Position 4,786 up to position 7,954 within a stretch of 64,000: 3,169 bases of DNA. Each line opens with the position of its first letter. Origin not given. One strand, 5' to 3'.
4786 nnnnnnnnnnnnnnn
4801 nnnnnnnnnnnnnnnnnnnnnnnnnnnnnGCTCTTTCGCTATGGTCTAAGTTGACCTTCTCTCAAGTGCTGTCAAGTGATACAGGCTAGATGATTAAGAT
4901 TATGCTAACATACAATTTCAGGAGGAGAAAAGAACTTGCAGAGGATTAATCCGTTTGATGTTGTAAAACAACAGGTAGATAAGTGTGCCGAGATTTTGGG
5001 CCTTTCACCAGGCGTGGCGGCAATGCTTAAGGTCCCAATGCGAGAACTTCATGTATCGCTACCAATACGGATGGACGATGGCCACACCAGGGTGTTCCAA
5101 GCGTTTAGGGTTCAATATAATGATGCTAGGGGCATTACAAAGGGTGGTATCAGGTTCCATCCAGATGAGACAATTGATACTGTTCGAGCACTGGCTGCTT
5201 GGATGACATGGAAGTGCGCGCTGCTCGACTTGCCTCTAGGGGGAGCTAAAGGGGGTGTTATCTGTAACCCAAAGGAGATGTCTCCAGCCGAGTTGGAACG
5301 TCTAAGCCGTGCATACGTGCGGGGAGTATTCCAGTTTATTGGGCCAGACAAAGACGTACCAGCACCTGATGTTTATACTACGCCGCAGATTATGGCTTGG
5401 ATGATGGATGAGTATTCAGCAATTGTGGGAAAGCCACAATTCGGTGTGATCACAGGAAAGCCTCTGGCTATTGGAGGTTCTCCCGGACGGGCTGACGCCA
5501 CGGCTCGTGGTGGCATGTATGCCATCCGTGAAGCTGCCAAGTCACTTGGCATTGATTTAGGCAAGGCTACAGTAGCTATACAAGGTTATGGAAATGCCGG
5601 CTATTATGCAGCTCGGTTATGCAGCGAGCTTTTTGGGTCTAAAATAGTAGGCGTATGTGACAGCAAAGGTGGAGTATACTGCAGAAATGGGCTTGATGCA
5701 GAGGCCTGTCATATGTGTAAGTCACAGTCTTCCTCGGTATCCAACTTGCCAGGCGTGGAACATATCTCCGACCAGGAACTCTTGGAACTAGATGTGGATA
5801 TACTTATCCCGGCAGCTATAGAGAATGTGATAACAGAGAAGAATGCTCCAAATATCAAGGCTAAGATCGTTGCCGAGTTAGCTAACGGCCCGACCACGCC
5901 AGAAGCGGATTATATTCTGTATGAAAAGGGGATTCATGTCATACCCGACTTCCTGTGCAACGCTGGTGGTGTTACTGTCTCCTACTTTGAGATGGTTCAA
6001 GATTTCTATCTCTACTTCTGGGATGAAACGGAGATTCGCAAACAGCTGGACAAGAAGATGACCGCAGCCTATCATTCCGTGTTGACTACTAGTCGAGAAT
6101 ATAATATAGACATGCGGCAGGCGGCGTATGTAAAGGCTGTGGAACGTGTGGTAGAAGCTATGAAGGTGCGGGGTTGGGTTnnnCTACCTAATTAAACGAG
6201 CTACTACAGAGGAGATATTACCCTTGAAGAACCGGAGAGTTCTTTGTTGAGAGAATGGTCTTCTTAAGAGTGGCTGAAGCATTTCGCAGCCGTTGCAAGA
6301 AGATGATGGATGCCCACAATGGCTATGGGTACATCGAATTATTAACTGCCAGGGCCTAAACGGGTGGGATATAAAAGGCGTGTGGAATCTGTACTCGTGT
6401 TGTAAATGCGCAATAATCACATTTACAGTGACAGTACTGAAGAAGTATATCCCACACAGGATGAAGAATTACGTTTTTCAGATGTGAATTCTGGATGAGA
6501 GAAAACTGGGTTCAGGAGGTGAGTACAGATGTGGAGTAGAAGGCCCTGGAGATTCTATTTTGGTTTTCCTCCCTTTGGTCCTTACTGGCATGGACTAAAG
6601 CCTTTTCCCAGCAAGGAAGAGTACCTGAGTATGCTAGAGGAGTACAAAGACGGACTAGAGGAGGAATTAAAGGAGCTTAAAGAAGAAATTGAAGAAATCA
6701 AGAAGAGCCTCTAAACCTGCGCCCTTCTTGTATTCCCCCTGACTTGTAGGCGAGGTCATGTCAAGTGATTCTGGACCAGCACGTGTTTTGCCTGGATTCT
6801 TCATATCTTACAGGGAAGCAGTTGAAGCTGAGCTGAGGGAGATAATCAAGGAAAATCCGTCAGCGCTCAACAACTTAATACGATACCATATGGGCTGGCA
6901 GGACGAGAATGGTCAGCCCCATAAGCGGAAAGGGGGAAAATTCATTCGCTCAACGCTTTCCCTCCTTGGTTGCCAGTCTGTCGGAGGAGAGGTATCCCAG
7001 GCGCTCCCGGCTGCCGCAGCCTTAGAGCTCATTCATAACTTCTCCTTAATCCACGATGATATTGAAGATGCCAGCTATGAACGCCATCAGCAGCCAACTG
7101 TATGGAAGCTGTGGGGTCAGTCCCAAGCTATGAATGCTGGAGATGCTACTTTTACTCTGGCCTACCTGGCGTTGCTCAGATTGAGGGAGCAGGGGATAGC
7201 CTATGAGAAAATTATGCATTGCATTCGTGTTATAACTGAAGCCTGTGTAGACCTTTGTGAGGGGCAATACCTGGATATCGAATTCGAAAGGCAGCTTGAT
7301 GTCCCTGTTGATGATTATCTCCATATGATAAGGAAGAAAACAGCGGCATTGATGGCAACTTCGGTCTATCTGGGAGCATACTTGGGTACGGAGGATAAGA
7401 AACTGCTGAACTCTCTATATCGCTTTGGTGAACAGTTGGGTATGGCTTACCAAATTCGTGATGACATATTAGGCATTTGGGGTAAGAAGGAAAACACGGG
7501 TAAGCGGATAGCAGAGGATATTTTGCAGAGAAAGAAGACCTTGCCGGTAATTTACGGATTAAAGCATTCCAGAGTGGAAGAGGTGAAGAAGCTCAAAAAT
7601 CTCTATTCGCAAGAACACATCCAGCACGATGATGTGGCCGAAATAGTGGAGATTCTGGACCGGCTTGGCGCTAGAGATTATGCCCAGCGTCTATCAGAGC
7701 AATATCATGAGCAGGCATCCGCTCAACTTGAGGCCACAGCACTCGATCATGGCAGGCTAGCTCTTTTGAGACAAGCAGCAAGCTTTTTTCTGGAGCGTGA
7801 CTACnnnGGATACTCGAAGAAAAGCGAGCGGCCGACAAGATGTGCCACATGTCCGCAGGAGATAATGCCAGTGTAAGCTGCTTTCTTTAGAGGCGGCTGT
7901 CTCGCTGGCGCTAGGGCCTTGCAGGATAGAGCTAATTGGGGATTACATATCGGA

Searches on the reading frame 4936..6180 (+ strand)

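Call 52: search_protein_families(library=pfam, proteins=[window:4936-6180:+], max_evalue=1e-8)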
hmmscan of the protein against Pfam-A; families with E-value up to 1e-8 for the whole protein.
window:4936-6180:+ (415 aa): 2 families
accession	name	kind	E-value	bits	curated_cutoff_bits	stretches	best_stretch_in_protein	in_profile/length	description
PF00208.27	ELFV_dehydrog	-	1.9e-79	267.2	23.4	1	180-413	1-241/241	Glutamate/Leucine/Phenylalanine/Valine dehydrogenase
PF02812.23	ELFV_dehydrog_N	-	9.5e-56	187.5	25.3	1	34-161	1-128/129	Glu/Leu/Phe/Val dehydrogenase, dimerisation domain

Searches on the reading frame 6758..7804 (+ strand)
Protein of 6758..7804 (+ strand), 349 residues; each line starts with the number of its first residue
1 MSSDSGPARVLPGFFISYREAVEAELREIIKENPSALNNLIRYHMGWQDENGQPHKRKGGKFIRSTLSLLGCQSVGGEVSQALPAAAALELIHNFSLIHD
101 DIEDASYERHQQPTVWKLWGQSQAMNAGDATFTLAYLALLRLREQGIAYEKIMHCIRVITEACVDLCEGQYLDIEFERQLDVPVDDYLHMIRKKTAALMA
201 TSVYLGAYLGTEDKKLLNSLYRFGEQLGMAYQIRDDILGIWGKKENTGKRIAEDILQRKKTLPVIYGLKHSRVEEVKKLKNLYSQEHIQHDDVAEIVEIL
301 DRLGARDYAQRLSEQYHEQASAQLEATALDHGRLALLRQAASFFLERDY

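Call 52: search_protein_families(library=pfam, proteins=[window:6758-7804:+], max_evalue=1e-8)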
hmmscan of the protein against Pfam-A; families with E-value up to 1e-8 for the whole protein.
window:6758-7804:+ (349 aa): 1 family
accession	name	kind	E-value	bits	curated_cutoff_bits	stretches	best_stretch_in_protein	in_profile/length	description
PF00348.22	polyprenyl_synt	-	1.8e-64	217.8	27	1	57-299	13-250/251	Polyprenyl synthetase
